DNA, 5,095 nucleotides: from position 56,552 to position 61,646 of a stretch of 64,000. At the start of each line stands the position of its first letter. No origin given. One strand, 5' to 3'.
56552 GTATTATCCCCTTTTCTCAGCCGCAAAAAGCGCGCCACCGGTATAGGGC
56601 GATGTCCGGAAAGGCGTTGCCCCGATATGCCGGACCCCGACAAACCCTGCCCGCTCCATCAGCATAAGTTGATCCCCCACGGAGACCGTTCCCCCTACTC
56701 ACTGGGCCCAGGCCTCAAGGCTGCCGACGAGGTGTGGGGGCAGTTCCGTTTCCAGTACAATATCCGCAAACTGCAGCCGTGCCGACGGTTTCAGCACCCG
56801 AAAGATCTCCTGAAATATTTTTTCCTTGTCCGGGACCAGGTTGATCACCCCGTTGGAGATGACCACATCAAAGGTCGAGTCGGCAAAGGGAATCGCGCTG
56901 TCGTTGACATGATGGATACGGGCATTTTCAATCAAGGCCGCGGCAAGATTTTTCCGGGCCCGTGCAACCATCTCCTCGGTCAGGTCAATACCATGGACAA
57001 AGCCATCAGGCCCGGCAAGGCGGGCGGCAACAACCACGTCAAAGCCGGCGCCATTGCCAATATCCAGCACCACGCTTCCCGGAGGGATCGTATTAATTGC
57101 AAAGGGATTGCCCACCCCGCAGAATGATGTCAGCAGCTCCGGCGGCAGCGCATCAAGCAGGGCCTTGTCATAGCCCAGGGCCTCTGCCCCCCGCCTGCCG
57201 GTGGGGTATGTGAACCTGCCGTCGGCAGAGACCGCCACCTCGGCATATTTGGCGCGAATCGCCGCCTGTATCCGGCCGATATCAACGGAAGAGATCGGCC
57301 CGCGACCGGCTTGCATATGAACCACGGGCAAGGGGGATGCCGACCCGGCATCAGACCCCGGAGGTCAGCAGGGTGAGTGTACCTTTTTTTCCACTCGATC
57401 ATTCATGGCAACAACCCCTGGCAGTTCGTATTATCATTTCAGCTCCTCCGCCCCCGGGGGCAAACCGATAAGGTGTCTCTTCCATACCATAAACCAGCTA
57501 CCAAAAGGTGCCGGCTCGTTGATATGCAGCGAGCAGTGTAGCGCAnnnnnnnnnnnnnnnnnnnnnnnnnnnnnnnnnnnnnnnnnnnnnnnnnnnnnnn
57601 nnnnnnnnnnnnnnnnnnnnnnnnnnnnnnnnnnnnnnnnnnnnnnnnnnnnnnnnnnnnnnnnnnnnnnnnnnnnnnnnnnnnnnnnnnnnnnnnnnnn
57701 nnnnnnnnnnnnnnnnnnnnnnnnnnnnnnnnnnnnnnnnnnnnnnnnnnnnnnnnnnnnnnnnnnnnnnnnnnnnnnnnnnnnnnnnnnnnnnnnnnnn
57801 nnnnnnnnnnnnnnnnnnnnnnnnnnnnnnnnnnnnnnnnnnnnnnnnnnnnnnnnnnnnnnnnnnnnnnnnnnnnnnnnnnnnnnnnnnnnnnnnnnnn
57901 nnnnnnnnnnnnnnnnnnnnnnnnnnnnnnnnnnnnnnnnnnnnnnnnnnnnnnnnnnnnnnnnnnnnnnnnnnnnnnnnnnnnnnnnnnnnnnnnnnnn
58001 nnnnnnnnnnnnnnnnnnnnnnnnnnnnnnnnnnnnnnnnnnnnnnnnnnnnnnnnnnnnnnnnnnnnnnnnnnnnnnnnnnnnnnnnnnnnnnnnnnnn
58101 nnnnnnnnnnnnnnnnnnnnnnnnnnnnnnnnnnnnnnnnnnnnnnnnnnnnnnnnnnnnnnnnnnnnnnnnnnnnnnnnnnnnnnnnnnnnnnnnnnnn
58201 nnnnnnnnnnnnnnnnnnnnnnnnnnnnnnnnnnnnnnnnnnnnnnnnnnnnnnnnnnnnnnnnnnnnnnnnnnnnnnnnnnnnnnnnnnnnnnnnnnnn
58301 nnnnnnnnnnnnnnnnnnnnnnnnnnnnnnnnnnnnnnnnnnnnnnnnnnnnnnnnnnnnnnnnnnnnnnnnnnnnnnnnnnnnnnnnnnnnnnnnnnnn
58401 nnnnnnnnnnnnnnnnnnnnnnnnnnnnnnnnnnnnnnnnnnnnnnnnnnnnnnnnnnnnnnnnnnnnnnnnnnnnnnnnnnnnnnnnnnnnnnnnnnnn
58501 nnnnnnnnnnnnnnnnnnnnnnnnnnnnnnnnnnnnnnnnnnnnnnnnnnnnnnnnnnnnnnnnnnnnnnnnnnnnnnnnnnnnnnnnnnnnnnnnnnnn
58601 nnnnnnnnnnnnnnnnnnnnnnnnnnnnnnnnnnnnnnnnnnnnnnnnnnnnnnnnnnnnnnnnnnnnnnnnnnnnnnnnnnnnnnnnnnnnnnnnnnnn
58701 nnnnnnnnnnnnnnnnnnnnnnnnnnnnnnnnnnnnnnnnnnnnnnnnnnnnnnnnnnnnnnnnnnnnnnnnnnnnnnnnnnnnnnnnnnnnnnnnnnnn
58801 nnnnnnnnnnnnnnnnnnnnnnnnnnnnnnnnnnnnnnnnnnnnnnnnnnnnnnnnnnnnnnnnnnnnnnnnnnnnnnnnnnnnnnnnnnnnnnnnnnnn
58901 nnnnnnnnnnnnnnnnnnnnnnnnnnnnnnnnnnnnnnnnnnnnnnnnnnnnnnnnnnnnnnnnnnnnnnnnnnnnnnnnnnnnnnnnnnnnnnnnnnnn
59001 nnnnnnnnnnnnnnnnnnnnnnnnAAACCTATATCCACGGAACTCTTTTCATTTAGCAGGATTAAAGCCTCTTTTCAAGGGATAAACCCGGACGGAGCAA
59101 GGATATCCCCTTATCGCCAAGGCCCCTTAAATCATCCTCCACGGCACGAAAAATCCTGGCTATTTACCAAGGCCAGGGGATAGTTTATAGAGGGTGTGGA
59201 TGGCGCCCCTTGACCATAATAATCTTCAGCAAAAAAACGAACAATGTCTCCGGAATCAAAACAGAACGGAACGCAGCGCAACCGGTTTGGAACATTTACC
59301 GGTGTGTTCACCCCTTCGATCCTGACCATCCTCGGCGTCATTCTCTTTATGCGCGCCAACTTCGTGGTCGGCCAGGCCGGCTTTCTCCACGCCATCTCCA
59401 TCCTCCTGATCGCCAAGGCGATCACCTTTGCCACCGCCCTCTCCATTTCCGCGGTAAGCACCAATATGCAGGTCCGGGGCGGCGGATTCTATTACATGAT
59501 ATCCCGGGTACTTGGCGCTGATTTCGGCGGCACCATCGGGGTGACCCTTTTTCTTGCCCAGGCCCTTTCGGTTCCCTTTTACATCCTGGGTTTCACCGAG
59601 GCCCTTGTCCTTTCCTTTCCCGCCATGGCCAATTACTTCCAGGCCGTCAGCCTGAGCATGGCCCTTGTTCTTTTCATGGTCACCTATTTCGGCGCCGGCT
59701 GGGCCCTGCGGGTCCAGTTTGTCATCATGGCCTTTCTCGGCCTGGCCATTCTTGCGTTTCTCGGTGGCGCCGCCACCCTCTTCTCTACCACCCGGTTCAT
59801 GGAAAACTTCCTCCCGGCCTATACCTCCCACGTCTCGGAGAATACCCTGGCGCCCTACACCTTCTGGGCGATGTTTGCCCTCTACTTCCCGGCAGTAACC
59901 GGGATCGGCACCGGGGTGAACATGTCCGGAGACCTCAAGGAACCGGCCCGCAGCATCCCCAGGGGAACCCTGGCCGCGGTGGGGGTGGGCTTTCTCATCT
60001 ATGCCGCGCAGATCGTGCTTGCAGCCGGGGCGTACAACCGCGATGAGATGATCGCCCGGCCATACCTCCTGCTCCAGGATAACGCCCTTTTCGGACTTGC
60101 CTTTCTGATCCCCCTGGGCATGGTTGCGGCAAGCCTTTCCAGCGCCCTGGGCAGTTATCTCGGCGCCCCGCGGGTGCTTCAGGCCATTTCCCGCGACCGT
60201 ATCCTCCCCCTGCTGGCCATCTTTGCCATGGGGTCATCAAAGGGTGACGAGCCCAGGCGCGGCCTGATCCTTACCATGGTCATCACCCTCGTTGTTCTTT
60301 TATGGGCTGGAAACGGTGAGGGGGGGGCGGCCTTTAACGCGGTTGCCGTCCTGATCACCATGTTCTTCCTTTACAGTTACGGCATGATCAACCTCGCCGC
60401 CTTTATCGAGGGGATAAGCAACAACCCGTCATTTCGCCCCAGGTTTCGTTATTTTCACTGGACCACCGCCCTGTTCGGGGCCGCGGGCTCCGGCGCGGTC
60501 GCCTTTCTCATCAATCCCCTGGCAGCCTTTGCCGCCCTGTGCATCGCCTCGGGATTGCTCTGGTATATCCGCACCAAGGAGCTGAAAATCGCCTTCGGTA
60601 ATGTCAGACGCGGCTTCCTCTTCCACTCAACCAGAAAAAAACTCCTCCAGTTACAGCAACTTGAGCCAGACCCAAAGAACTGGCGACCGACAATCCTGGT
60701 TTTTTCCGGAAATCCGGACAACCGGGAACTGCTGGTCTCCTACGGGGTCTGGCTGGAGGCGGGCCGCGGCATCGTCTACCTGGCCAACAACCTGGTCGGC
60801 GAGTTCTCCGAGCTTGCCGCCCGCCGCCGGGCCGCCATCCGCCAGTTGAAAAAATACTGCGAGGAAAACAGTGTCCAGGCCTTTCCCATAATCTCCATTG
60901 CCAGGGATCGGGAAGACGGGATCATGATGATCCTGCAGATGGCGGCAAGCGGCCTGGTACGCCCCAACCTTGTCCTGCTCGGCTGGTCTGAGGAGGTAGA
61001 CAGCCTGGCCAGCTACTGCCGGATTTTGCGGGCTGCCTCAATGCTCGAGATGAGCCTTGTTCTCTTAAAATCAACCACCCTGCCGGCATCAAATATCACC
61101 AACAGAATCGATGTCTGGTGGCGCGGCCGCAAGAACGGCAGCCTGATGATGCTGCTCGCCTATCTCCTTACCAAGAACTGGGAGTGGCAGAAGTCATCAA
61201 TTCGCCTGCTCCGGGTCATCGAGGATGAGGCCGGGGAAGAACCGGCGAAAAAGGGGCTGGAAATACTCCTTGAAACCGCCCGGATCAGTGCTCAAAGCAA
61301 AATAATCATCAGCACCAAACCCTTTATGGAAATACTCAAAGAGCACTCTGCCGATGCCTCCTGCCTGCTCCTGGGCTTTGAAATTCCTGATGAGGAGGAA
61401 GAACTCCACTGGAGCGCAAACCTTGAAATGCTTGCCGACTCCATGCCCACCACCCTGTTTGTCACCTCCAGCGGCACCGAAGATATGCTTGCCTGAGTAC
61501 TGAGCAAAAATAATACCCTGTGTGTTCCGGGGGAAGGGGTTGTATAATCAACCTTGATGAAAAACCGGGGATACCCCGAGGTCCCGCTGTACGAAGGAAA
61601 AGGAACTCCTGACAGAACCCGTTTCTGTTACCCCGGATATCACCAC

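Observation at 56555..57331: In-frame TGA at a conserved Cys position in an ArsM-like methyltransferase: candidate selenoprotein mis-called as a 210-aa ORF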

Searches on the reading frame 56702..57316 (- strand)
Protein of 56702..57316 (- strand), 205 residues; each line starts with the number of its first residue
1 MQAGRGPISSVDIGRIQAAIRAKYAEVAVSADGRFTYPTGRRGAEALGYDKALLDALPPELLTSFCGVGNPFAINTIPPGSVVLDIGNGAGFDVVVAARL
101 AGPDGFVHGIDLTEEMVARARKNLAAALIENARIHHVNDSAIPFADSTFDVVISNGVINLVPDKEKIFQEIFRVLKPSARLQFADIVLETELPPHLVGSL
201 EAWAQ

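Call 46: find_encoding_contigs(protein=window:56702-57316:-, flank=10000, max_places=4)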
Protein seq(205 aa) (205 aa): 1 contig read that carries it; 1 place shown.
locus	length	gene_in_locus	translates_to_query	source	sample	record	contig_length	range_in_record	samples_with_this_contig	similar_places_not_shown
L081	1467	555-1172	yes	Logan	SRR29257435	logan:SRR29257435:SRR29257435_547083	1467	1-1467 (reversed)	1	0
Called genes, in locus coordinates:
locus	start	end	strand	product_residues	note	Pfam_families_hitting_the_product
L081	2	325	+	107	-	?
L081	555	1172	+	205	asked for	PF13489:Methyltransf_23, PF01135:PCMT, PF01209:Ubie_methyltran, PF06325:PrmA (weak), PF13847:Methyltransf_31, PF08241:Methyltransf_11, PF08242:Methyltransf_12, PF13649:Methyltransf_25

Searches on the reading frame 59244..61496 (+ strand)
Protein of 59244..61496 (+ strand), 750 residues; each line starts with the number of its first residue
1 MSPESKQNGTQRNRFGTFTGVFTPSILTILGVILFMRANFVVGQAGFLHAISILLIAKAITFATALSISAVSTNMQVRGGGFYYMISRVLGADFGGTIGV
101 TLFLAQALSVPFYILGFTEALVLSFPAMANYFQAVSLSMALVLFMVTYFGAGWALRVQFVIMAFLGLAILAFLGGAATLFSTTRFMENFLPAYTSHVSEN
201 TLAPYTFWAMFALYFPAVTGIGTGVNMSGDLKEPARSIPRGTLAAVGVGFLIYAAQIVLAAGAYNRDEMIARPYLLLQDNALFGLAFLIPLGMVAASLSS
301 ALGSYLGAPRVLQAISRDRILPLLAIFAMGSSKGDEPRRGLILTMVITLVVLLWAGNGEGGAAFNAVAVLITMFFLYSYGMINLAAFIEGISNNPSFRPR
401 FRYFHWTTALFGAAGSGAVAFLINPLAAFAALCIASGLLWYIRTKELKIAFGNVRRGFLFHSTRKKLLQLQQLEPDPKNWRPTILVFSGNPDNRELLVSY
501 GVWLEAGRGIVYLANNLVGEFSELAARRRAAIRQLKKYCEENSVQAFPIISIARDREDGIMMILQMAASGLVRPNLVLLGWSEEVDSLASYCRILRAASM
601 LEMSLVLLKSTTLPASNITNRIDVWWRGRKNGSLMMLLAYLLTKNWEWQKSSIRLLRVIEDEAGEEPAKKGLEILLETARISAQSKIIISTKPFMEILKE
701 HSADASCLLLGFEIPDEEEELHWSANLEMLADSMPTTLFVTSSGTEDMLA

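Call 43: search_protein_families(library=pfam, proteins=[window:59244-61496:+], max_evalue=0.00001)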
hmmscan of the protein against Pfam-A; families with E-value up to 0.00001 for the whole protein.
window:59244-61496:+ (750 aa): 3 families
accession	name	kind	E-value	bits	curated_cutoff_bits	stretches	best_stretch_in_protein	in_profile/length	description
PF00324.27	AA_permease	-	1.5e-51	176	24.6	1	21-444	2-428/470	Amino acid permease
PF03522.20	SLC12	-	1.7e-17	64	27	2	619-690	232-302/418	Solute carrier family 12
PF21554.2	CCC_C_2nd_pro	-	8.6e-09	35.9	27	1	631-749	25-132/132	Prokaryotic cation-chloride cotransporter, C-terminal domain, 2nd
